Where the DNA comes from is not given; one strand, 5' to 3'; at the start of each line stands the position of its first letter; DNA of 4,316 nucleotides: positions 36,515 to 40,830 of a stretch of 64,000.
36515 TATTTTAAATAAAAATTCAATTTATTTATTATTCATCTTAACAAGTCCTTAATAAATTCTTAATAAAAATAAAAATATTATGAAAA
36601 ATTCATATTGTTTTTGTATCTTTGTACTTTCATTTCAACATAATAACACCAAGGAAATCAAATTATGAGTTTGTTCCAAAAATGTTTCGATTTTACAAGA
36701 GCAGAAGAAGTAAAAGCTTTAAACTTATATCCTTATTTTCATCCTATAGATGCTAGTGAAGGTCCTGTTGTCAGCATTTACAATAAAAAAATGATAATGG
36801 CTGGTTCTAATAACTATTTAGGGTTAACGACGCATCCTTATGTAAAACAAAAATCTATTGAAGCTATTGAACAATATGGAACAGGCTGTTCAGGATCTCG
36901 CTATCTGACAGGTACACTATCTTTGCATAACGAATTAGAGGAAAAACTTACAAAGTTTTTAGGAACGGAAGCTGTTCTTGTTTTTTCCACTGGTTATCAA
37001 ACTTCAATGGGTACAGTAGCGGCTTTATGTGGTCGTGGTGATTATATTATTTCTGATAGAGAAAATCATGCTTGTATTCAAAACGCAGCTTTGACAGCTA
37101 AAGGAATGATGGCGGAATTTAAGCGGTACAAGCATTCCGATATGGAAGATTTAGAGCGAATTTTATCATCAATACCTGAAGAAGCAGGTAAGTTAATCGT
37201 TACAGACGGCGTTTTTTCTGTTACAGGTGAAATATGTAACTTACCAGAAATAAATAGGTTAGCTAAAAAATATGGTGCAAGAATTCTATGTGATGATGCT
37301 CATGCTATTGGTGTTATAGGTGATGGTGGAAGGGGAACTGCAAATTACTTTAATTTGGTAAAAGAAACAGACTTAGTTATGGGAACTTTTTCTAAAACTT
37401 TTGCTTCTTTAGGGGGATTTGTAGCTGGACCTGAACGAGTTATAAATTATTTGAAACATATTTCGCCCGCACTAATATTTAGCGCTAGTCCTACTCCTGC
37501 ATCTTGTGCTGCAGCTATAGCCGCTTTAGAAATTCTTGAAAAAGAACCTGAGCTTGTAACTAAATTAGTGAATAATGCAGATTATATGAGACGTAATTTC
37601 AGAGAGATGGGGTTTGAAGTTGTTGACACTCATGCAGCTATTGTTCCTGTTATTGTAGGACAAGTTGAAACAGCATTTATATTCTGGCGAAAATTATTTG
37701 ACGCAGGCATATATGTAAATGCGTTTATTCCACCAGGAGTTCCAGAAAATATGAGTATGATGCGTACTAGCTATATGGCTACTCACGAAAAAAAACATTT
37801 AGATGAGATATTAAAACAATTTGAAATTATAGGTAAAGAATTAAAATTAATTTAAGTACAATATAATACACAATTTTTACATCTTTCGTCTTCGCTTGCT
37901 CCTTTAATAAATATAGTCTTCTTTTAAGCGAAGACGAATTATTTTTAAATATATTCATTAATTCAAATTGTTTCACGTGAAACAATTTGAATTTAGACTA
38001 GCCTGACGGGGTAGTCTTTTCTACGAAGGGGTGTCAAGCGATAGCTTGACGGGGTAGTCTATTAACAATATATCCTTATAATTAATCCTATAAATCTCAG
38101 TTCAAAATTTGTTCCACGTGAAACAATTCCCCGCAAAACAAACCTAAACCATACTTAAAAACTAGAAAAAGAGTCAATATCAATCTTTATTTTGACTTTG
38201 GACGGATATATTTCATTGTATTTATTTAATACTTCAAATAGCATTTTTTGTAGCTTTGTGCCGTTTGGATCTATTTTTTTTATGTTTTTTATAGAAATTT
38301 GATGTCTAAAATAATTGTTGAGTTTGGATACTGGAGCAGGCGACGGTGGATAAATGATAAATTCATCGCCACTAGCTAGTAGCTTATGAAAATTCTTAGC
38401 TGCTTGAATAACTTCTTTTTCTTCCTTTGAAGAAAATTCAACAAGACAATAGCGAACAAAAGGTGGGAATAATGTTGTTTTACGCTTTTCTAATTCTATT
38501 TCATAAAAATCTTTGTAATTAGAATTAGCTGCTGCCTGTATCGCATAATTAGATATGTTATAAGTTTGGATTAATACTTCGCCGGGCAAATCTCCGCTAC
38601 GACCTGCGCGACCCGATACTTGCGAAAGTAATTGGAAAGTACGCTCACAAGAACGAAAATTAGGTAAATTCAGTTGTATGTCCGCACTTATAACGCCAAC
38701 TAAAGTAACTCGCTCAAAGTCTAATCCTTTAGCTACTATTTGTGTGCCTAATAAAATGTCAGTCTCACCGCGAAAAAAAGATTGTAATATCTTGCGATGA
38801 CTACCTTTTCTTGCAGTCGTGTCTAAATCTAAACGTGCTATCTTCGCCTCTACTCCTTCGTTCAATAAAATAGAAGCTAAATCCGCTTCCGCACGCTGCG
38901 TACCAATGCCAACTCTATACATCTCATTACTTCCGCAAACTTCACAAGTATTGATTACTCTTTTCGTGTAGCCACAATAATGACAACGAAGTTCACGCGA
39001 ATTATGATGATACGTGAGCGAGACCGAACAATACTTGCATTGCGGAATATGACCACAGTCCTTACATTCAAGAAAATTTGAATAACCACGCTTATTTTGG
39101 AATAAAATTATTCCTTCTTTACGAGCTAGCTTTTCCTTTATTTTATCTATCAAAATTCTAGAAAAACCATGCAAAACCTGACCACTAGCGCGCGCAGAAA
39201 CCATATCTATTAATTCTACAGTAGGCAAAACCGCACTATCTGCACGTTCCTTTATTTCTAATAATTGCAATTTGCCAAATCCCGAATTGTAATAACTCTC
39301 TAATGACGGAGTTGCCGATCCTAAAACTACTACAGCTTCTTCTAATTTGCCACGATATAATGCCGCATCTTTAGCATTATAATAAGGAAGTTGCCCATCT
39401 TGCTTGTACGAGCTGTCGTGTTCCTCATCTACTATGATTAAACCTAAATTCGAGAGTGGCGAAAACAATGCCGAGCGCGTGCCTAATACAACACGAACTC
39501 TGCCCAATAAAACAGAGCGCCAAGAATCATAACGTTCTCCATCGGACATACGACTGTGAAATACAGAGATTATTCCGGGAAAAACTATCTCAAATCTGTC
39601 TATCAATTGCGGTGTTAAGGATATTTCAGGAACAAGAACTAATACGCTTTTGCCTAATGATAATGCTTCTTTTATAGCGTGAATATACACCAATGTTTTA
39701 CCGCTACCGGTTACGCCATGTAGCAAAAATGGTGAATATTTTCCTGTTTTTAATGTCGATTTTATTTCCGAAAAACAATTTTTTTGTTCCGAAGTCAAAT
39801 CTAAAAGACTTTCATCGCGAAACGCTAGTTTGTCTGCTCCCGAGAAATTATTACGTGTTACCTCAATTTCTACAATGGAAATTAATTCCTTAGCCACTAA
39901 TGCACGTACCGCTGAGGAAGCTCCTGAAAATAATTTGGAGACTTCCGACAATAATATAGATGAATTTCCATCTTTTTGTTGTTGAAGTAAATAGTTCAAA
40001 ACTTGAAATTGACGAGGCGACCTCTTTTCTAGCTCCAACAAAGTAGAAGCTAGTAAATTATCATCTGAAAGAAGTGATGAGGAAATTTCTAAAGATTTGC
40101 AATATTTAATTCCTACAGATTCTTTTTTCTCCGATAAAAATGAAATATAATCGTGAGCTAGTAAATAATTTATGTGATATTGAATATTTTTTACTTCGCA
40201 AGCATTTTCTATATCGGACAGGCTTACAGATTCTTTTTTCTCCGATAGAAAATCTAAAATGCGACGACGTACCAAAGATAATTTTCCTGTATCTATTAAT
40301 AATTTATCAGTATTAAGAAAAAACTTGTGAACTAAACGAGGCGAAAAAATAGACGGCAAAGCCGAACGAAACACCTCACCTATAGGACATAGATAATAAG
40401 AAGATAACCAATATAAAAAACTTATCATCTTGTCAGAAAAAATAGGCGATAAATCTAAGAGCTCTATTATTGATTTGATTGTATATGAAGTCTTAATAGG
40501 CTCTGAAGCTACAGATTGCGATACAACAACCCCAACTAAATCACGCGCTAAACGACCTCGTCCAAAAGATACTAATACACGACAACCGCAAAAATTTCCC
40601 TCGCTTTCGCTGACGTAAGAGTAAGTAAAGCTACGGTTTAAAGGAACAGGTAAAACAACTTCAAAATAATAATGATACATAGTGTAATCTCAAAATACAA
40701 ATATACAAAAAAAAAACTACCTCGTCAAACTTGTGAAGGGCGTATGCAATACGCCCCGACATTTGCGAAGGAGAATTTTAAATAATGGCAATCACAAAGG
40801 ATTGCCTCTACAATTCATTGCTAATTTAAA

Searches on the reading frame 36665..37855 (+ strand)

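Call 54: search_protein_families(library=pfam, proteins=[window:36665-37855:+], max_evalue=0.00001)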
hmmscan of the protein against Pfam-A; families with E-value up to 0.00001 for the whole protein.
window:36665-37855:+ (396 aa): 5 families
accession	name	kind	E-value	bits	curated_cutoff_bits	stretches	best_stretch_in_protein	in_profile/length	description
PF00155.27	Aminotran_1_2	-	9.1e-55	186.7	19.7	1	43-385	3-360/361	Aminotransferase class I and II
PF01212.27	Beta_elim_lyase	-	6.7e-09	35.9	27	1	89-287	35-243/288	Beta-eliminating lyase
PF01053.26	Cys_Met_Meta_PP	-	2e-07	30.3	27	1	78-216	47-179/381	Cys/Met metabolism PLP-dependent enzyme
PF00266.25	Aminotran_5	-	5.2e-07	29.4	21.5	1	84-216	41-181/371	Aminotransferase class-V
PF01041.23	DegT_DnrJ_EryC1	-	1.8e-06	27.9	19.8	1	88-221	26-156/360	DegT/DnrJ/EryC1/StrS aminotransferase family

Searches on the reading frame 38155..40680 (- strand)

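Call 54: search_protein_families(library=pfam, proteins=[window:38155-40680:-], max_evalue=0.00001)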
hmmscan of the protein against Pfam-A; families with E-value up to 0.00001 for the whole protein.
window:38155-40680:- (841 aa): 6 families
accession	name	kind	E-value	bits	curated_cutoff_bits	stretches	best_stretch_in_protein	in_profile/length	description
PF17764.6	PriA_3primeBD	-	1.8e-23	82.7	22.7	1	7-109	1-96/96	3'DNA-binding domain (3'BD)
PF00270.35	DEAD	-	4.7e-17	62.7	26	1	299-461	4-162/167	DEAD/DEAH box helicase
PF04851.21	ResIII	-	4.2e-16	59.7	22.5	1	294-458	3-162/164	Type III restriction enzyme, res subunit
PF18074.6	PriA_C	-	9.6e-16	58.8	26.9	1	740-836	1-94/95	Primosomal protein N C-terminal domain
PF18319.7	Zn_ribbon_PriA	-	1.6e-10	41.2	26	1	548-574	1-27/27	PriA DNA helicase Cys-rich region (CRR) domain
PF00271.37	Helicase_C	-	8.5e-10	39.3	23.5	1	597-696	25-110/110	Helicase conserved C-terminal domain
